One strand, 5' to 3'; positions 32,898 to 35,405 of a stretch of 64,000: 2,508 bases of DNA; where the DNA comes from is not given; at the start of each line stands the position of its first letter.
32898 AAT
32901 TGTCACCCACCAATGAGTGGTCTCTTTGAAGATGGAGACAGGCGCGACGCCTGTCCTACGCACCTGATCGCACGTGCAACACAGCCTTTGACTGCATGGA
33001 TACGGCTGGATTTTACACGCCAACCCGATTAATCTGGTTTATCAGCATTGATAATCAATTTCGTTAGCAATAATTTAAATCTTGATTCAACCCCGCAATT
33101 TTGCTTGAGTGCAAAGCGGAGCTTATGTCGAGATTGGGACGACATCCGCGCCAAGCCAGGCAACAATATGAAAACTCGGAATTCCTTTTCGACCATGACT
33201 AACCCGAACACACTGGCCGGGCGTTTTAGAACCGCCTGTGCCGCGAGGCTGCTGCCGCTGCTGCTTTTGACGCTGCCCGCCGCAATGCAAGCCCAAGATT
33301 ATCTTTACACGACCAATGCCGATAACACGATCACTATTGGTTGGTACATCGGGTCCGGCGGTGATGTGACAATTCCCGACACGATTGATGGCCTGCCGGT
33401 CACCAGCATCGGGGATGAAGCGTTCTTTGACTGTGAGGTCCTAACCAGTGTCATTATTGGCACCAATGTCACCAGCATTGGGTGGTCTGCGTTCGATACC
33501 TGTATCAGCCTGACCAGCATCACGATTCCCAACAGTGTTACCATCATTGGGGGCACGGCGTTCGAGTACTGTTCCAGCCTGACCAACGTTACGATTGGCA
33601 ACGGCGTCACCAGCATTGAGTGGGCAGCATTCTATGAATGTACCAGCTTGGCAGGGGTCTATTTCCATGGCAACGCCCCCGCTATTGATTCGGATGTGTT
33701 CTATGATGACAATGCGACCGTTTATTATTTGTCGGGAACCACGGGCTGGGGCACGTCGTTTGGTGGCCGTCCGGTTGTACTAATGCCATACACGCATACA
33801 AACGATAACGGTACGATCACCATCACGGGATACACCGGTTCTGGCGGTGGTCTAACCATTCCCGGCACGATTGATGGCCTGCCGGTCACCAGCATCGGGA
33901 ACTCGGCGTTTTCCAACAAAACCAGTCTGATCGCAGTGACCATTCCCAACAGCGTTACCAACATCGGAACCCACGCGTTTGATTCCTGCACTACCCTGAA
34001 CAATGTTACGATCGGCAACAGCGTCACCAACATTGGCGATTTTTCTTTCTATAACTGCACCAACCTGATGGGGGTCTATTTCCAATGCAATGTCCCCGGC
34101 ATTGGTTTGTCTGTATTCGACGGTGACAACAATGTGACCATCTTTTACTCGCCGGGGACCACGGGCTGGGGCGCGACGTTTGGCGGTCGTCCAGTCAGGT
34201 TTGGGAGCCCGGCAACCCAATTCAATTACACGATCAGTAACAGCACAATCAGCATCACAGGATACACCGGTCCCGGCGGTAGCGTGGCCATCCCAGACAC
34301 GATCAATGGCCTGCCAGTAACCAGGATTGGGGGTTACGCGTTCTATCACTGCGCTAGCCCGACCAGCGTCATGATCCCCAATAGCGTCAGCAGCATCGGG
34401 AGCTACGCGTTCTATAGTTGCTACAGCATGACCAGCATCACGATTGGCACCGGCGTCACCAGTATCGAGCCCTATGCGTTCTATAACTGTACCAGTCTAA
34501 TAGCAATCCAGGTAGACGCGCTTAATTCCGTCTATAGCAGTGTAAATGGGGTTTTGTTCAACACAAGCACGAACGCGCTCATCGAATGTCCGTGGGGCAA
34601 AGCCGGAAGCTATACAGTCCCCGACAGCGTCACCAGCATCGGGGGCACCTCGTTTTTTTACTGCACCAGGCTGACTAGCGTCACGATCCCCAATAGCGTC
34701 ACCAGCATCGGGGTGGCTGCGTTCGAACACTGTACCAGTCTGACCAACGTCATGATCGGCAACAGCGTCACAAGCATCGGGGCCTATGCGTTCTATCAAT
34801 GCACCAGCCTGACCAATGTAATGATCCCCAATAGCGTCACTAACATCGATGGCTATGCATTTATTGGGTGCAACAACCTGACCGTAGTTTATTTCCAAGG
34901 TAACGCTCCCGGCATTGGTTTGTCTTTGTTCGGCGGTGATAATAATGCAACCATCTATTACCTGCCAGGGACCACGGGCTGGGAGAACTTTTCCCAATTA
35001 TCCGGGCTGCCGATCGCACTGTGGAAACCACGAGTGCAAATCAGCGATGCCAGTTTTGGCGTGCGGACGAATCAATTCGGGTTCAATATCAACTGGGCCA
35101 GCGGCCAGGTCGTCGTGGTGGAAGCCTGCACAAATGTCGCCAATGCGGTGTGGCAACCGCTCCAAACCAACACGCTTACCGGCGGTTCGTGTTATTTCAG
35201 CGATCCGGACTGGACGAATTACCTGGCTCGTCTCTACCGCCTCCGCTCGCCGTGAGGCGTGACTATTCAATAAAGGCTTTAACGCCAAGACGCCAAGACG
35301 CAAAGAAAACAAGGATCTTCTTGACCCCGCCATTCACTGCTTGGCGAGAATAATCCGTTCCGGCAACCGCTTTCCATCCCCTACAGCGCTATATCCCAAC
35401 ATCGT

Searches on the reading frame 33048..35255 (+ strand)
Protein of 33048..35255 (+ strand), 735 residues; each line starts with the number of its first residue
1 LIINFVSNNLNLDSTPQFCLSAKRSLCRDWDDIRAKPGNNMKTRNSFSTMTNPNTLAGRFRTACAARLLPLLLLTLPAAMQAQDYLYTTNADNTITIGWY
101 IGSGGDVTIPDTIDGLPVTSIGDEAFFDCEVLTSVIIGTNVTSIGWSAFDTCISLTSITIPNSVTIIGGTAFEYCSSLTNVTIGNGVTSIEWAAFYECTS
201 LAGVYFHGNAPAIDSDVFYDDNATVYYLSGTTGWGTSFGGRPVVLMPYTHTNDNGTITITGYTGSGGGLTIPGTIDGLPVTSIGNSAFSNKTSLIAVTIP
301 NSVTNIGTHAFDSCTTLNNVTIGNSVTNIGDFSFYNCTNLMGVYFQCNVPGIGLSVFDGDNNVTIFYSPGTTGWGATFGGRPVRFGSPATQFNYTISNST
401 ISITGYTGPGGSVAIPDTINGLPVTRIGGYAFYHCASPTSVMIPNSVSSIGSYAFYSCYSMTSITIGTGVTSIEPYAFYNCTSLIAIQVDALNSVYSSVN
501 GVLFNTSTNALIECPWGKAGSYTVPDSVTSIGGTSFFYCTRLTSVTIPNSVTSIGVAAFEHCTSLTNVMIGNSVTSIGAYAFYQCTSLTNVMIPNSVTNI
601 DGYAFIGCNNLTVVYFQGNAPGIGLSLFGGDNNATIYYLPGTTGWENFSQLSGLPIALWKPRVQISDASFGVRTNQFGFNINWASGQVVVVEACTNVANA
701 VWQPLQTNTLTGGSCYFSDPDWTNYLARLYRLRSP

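Call 49: search_protein_families(library=pfam, proteins=[window:33048-35255:+], max_evalue=0.00001)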
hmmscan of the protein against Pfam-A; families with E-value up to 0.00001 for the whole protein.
window:33048-35255:+ (735 aa): 2 families
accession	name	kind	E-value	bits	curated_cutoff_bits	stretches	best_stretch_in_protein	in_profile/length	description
PF13306.12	LRR_5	-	5.4e-100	330.6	27.7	4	521-631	15-123/127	BspA type Leucine rich repeat region (6 copies)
PF13855.12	LRR_8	-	6.7e-12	45.4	27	0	549-589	11-52/61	Leucine rich repeat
